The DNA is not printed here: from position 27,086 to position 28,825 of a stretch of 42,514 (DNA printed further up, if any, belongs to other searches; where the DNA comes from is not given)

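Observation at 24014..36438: Self-contained lipoate-dependent catabolic island: two E1s, one E2/E3, LipAB, crotonase and a FAD/CCG redox pair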

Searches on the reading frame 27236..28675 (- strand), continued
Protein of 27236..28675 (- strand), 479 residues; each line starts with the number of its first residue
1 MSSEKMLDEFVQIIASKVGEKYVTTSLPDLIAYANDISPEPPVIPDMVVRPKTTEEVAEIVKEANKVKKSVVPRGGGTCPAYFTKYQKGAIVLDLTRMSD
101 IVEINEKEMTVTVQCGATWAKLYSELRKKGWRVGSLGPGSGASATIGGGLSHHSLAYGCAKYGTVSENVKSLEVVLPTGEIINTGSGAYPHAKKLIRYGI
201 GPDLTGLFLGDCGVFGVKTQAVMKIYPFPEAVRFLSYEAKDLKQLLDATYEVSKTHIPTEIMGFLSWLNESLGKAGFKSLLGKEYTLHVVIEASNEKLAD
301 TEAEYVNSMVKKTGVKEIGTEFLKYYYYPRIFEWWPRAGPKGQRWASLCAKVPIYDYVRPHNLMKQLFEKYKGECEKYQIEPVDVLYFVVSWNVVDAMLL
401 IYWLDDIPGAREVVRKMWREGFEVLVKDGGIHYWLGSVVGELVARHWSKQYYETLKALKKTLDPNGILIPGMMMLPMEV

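Call 17: find_encoding_contigs(protein=P0004, flank=10000, max_places=3)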
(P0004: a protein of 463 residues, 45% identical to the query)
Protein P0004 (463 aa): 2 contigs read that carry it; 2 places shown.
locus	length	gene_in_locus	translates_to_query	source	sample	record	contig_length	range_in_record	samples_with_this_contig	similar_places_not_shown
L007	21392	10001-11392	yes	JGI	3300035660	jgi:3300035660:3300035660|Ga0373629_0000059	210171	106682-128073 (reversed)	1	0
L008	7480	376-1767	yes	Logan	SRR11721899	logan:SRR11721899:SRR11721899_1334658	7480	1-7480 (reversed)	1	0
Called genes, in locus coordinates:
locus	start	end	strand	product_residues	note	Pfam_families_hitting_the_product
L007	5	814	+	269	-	PF01678:DAP_epimerase, PF02567:PhzC-PhzF, PF01678:DAP_epimerase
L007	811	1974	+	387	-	PF00155:Aminotran_1_2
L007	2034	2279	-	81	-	-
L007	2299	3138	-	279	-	PF01261:AP_endonuc_2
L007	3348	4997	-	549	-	PF00118:Cpn60_TCP1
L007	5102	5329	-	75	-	PF00125:Histone, PF15511:CENP-T_C (weak), PF00808:CBFD_NFYB_HMF, PF15630:CENP-S (weak)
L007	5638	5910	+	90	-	PF00833:Ribosomal_S17e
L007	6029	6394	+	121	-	-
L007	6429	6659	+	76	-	-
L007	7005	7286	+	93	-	-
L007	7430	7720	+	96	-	PF02597:ThiS (weak)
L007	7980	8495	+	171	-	PF02627:CMD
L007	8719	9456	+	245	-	PF00899:ThiF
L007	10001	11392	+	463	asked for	PF01565:FAD_binding_4, PF02913:FAD-oxidase_C (faint)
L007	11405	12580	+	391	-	PF02754:CCG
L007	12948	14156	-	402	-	PF00108:Thiolase_N, PF22691:Thiolase_C_1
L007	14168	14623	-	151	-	PF12172:zf-ChsH2 (weak), PF01796:OB_ChsH2_C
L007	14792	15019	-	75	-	PF00850:Hist_deacetyl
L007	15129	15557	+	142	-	PF13279:4HBT_2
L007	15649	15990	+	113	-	-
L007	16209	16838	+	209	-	PF02142:MGS, PF01808:AICARFT_IMPCHas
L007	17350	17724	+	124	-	-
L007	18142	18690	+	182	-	PF09721:Exosortase_EpsH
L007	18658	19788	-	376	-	-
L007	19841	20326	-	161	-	PF03994:DUF350 (faint)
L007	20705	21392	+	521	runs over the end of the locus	PF00206:Lyase_1, PF10415:FumaraseC_C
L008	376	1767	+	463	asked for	PF01565:FAD_binding_4, PF02913:FAD-oxidase_C (faint)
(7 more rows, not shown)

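Call 19: search_solved_structures(query=window:27236-28675:-, max_evalue=0.001)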
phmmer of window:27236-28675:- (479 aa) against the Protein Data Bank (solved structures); distinct sequences matched with E-value up to 0.001: 70 (the best 60 are shown).
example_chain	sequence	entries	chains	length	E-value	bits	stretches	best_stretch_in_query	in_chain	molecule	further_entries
8jdb_A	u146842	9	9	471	1.8e-28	102.6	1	7-266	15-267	Probable D-lactate dehydrogenase, mitochondrial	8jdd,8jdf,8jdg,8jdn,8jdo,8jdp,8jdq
8jdc_A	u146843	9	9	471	2e-28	102.5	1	7-266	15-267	Probable D-lactate dehydrogenase, mitochondrial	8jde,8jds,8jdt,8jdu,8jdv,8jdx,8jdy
3pm9_A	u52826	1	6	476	2.1e-26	95.8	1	9-295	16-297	Putative oxidoreductase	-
8s7t_A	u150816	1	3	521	3.9e-25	91.7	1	6-233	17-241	Oxidoreductase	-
8s7r_A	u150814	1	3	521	3.9e-25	91.7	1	6-233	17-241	Oxidoreductase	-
8s7s_A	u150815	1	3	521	5.2e-25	91.3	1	6-233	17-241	Oxidoreductase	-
8s7p_A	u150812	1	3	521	7.1e-25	90.8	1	6-233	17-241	Oxidoreductase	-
8s7n_A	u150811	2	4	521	1e-24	90.3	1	6-233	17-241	Oxidoreductase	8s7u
8s7q_A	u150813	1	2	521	1e-24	90.3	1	6-233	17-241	Oxidoreductase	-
8s7w_A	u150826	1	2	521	1e-24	90.3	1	6-233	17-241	Oxidoreductase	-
9h40_A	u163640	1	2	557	2.7e-21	79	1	12-232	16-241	p-cresol methylhydroxylase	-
2uuu_A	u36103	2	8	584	7.2e-21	77.6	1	44-261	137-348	ALKYLDIHYDROXYACETONEPHOSPHATE SYNTHASE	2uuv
5fxd_A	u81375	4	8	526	1.8e-20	76.3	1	4-250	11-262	PROBABLE VANILLYL-ALCOHOL OXIDASE | EUGENOL OXIDASE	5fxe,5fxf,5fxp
9qgz_A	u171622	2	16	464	3.9e-20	75.2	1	13-233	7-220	Glycolate oxidase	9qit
8bap_A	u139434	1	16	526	7.3e-20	74.3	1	4-250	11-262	Probable vanillyl-alcohol oxidase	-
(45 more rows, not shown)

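Call 24: find_related_loci(query=A1, collection=genome_contigs, flank=10000)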
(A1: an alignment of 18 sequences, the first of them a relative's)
Query A1 (479 aa) in genome_contigs; peptide patterns used: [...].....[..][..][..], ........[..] (x = any residue, [..] = any of these).
599 stretches matched a pattern (row limit reached: there are more); 591 encode a relative of the query (tblastn E <= 1e-3); the best 80 are kept; 80 distinct loci.
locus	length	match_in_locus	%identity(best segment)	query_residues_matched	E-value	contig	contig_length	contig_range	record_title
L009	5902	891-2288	40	1-475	1e-103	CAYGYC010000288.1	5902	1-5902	MAG TPA_asm: uncultured archaeon isolate ERP119294_co4_332 genome assembly, contig: NODE_17033_length_5902_cov_4.341372,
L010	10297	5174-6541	40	11-475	2e-102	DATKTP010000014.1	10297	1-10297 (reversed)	MAG TPA_asm: Candidatus Deferrimicrobium sp. isolate SMAG_U14084 k141_9244, whole genome shotgun sequence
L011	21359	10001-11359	37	14-470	7e-79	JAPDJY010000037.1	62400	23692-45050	MAG: Thermoproteota archaeon isolate S9B3_HD70 c_000000000175, whole genome shotgun sequence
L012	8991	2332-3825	33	6-478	3e-69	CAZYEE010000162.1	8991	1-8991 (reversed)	MAG TPA_asm: uncultured archaeon isolate binchicken_co19_528 genome assembly, contig: NODE_13450_length_8991_cov_4.94057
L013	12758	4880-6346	33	14-475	5e-69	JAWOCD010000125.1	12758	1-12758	MAG: Promethearchaeia archaeon isolate BLK3-3.bin.73 k191_2441329, whole genome shotgun sequence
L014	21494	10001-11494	32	6-471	1e-62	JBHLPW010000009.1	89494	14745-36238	MAG: Promethearchaeota archaeon isolate H3B.172 H3B.172@401, whole genome shotgun sequence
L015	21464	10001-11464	33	14-475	2e-60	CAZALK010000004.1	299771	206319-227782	MAG TPA_asm: uncultured archaeon isolate binchicken_co136_26 genome assembly, contig: NODE_7_length_299771_cov_224.70930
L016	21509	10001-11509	30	5-475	3e-60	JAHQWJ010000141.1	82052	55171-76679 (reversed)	MAG: Promethearchaeia archaeon isolate ABR04 NODE_78_length_82052_cov_24, whole genome shotgun sequence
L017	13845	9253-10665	33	2-474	5e-60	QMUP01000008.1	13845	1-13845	MAG: Candidatus Wolframiiraptor sp. isolate B99-G9 B99_Guay9_scaffold_04154, whole genome shotgun sequence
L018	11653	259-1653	32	8-474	2e-57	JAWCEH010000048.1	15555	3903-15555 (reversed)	MAG: Candidatus Bathyarchaeia archaeon isolate JZ-1_201912_bins_83 JZ-1_201912_bins_83_scaffold_48, whole genome shotgun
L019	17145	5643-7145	30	4-471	9e-57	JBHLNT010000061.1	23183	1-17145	MAG: Promethearchaeota archaeon isolate DZ2S.378 DZ2S.378@6554, whole genome shotgun sequence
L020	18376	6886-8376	33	7-471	2e-62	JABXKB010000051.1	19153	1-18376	MAG: Promethearchaeota archaeon isolate Hel_238_bin13 contig-145_5382, whole genome shotgun sequence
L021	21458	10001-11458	33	18-471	1e-61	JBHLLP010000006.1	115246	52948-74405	MAG: Candidatus Hermodarchaeota archaeon isolate DZ1M.92 DZ1M.92@361, whole genome shotgun sequence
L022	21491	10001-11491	31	6-471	2e-59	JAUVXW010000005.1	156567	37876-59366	MAG: Promethearchaeota archaeon isolate CSMAG_1226 CSMAG_1226_k141_1380305_length_156567_cov_22.4990, whole genome shotg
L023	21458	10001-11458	45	18-471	3e-54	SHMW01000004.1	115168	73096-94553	MAG: Promethearchaeota archaeon isolate BC3 1189800004, whole genome shotgun sequence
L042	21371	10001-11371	28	4-471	4e-38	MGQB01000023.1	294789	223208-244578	MAG: Deltaproteobacteria bacterium RBG_13_43_22 RBG_13_scaffold_3, whole genome shotgun sequence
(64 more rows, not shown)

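Call 45: predict_structure(alignment_id=A1)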
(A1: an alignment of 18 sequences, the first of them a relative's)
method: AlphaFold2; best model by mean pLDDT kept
length: 479 residues; sequences in the alignment: 18
mean_pLDDT: 80.7   pTM: 0.83
mean pLDDT of the five models: 80.7, 80.3, 78.6, 75.4, 71.2
residues with pLDDT >= 90: 178; 70-90: 198; 50-70: 67; < 50: 36
segments of 3 or more residues with pLDDT < 50: 78-83, 154-163, 187-203
pLDDT, mean of each block of 10 residues (from residue 1): 78 96 92 73 87 97 93 63 60 92 94 91 91 70 77 47 59 90 63 42 59 81 89 96 95 88 88 90 94 94 97 96 77 61 77 86 89 92 71 76 88 89 80 60 75 84 83 60
secondary structure, 60 per line:
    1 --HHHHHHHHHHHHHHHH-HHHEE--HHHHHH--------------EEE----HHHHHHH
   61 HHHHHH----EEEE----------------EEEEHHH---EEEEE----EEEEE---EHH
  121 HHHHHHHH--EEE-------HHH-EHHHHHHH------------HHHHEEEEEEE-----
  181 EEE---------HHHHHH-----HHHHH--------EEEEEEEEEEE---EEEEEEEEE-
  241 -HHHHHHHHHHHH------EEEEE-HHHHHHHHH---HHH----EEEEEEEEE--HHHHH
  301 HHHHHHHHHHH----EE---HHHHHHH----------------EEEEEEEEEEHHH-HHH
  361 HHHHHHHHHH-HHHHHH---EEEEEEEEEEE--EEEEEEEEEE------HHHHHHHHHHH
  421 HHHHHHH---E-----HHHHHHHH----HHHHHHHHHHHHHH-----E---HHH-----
elements in order: H3-18 H27-32 E47-49 H54-66 E71-74 E91-94 E101-105 E110-114 H119-128 E131-133 H146-152 H165-168 E169-175 E181-183 H193-198 H204-208 E217-227 E231-239 H242-253 E260-264 H266-274 E285-293 H296-311 H321-327 E344-353 H358-370 H372-377 E381-391 E394-403 H410-427 H437-444 H449-462

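Call 48: fold_search(model_id=the predicted structure, library=pdb)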
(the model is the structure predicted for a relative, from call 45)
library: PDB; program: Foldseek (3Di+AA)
matches with E <= 10: 739; with E <= 0.001: 311
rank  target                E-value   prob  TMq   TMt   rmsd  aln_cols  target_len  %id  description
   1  8jdu                  5.9e-31  1.00  0.75  0.79   5.3       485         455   22  Crystal structure of mLDHD in complex with 2-ketovaleric acid (released 2023-10-18)
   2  8jde                  7.4e-31  1.00  0.78  0.82   4.7       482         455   22  Crystal structure of mLDHD in complex with D-lactate (released 2023-10-18)
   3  8jds                  1.1e-30  1.00  0.76  0.80   5.2       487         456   22  Crystal structure of mLDHD in complex with Pyruvate (released 2023-10-18)
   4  8jdv                  1.2e-30  1.00  0.75  0.79   5.2       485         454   22  Crystal structure of mLDHD in complex with 2-ketohexanoic acid (released 2023-10-18)
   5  8jdt                  1.4e-30  1.00  0.78  0.81   4.6       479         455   23  Crystal structure of mLDHD in complex with 2-ketobutanoic acid (released 2023-10-18)
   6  8jdx                  1.5e-30  1.00  0.75  0.79   5.2       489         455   22  Crystal structure of mLDHD in complex with 2-ketoisovaleric acid (released 2023-10-18)
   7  8jdb                  2.8e-30  1.00  0.76  0.79   5.3       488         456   22  Crystal structure of H405A mLDHD in complex with D-2-hydroxyoctanoic acid (released 2023-10-18)
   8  8jdc                  3.1e-30  1.00  0.76  0.80   4.8       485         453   23  Crystal structure of mLDHD in apo form (released 2023-10-18)
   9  8jdp                  4.9e-30  1.00  0.75  0.79   5.2       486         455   22  Crystal structure of H405A mLDHD in complex with D-2-hydroxyisovaleric acid (released 2023-10-18)
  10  8jdy                  6.2e-30  1.00  0.75  0.79   5.3       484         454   22  Crystal structure of mLDHD in complex with 2-ketoisocaproic acid (released 2023-10-18)
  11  3pm9_A                1.2e-27  1.00  0.78  0.81   4.3       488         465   22  Crystal structure of a Putative dehydrogenase (RPA1076) from Rhodopseudomonas palustris CGA009 at 2.57 A resolution (released 2010-12-15)
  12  8s7w_A                2.2e-27  1.00  0.80  0.74   4.9       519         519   21  Vanillyl-alcohol dehydrogenase from Marinicaulis flavus: P151V mutant (released 2025-01-15)
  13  8s7t_A                2.6e-27  1.00  0.81  0.75   4.8       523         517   21  Vanillyl-alcohol dehydrogenase from Marinicaulis flavus: P151N mutant (released 2025-01-15)
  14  9qit_D                5.8e-27  1.00  0.74  0.78   4.7       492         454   22  Crystal structure of a D-lactate dehydrogenase in complex with D-lactate from Porcellio dilatatus (released 2025-12-03)
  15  9qit_A                9.2e-27  1.00  0.77  0.81   4.3       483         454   22  Crystal structure of a D-lactate dehydrogenase in complex with D-lactate from Porcellio dilatatus (released 2025-12-03)
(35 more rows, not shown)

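Call 50: search_solved_structures(query=A1, max_evalue=1e-10, show_alignments=3)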
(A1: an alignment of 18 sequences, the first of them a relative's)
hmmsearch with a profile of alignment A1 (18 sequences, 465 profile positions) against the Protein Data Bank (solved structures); distinct sequences matched with E-value up to 1e-10: 49.
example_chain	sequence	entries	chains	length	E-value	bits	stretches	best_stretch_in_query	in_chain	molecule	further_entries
8jdb_A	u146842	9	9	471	6.7e-44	153.5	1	5-461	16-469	Probable D-lactate dehydrogenase, mitochondrial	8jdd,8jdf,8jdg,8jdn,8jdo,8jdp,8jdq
8jdc_A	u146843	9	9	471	9.6e-44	153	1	5-461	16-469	Probable D-lactate dehydrogenase, mitochondrial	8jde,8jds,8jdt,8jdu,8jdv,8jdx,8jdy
7qh2_C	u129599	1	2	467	2.2e-43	151.8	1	9-459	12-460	Lactate dehydrogenase (NAD(+),ferredoxin) subunit LctD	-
8s7p_A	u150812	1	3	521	1.5e-42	149.1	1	4-256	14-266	Oxidoreductase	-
8s7r_A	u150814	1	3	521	5.9e-42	147.1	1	4-256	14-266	Oxidoreductase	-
8s7t_A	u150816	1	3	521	6.6e-42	147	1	4-256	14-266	Oxidoreductase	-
8s7s_A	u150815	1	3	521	9.4e-42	146.4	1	4-256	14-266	Oxidoreductase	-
8s7w_A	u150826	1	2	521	1.2e-41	146.1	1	4-256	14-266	Oxidoreductase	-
8s7q_A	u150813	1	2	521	1.7e-41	145.6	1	4-256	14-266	Oxidoreductase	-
8s7n_A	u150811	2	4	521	1.9e-41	145.5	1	4-256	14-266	Oxidoreductase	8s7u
9ffk_A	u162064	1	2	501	2.8e-41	144.9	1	8-263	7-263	FAD-binding oxidoreductase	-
9fge_A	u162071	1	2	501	5e-41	144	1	8-263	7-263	FAD-binding oxidoreductase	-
9h40_A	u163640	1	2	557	7e-41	143.6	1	7-255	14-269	p-cresol methylhydroxylase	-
9qgz_A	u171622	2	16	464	1.5e-39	139.2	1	7-461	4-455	Glycolate oxidase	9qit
3pm9_A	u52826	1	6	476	4e-39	137.8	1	6-262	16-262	Putative oxidoreductase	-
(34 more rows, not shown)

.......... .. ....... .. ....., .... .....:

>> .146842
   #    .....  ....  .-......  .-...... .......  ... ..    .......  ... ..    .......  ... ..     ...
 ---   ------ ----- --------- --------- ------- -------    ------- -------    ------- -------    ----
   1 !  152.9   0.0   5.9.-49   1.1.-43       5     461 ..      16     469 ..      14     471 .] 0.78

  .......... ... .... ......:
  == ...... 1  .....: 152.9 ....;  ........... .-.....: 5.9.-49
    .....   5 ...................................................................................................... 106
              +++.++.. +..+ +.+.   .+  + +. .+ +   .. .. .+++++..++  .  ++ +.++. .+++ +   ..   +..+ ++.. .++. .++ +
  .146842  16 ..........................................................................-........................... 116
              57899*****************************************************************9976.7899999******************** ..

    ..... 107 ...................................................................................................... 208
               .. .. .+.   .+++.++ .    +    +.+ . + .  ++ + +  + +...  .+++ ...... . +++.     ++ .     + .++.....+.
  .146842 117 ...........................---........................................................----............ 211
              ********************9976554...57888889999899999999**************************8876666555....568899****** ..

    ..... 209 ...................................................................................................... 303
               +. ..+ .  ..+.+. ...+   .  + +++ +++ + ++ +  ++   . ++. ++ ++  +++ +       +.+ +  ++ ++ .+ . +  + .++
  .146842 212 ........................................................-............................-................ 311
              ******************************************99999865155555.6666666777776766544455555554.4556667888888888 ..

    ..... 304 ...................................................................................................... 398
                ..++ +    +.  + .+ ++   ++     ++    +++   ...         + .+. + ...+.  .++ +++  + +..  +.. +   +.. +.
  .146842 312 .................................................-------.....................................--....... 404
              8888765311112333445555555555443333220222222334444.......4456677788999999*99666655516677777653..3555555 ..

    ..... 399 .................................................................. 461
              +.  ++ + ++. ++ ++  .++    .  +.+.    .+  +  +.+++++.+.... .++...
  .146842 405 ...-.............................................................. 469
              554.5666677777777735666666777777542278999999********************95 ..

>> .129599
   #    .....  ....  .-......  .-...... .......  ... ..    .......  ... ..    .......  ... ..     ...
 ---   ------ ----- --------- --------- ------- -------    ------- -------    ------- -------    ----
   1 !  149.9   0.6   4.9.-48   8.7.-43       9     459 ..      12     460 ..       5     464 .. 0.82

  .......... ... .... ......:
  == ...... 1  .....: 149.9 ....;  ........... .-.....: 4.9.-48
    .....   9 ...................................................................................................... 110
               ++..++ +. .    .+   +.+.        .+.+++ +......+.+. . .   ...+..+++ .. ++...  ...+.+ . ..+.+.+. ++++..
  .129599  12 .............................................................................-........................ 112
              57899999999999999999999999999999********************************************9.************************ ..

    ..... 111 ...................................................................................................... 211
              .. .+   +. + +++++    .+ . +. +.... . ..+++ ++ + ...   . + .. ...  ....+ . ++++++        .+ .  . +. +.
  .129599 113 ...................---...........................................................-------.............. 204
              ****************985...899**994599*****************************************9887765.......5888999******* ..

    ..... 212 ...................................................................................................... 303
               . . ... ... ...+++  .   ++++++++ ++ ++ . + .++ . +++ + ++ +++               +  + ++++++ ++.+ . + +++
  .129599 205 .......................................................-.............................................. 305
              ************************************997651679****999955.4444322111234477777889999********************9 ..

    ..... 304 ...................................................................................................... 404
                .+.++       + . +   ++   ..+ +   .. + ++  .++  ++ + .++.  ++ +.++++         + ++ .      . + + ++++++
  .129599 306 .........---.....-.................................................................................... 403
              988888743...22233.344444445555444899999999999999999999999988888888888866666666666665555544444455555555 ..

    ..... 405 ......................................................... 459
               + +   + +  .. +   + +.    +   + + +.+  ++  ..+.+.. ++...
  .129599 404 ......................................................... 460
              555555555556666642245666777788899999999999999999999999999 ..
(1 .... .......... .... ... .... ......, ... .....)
